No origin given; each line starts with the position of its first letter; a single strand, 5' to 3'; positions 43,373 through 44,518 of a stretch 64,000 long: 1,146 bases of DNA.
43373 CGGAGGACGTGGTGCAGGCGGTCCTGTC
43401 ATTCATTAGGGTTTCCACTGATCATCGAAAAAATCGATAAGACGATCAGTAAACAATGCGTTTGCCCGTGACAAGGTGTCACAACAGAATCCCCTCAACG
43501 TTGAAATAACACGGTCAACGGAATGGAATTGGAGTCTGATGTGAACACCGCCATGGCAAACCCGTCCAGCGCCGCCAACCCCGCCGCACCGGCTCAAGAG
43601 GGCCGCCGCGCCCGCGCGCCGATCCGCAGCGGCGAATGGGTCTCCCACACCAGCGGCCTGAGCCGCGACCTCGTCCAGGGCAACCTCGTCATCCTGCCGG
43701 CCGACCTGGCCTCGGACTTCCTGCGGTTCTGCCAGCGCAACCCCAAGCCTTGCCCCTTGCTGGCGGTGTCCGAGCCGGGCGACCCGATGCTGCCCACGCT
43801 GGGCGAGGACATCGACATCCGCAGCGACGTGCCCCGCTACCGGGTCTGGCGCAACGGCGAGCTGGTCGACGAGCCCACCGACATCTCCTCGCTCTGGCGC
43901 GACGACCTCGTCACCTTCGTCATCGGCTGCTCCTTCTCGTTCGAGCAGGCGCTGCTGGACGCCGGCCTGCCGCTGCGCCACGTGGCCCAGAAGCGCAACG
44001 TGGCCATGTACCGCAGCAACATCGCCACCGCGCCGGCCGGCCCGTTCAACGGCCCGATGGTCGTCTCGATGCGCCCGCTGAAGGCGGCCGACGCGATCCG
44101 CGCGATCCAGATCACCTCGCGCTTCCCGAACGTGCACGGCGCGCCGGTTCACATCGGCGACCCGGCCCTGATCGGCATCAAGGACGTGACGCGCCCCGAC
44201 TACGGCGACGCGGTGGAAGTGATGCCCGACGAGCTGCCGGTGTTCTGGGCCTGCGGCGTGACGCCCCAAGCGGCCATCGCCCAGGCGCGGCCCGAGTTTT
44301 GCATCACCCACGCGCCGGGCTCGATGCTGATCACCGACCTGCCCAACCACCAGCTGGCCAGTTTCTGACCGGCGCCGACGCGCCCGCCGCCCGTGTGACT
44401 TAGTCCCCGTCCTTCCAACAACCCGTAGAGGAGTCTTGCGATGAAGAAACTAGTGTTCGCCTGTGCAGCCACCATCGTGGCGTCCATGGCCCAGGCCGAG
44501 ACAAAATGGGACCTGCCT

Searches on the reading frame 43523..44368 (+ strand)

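Call 3: search_protein_families(library=pfam, proteins=[window:43523-44368:+], max_evalue=0.01)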
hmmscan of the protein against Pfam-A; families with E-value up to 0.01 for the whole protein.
window:43523-44368:+ (281 aa): 2 families
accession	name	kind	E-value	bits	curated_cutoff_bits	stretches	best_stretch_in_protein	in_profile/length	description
PF07286.17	D-Glu_cyclase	-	2.9e-69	231.9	25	1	130-272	1-143/143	D-glutamate cyclase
PF08666.17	SAF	-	0.0017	19.3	21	0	26-41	43-58/63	SAF domain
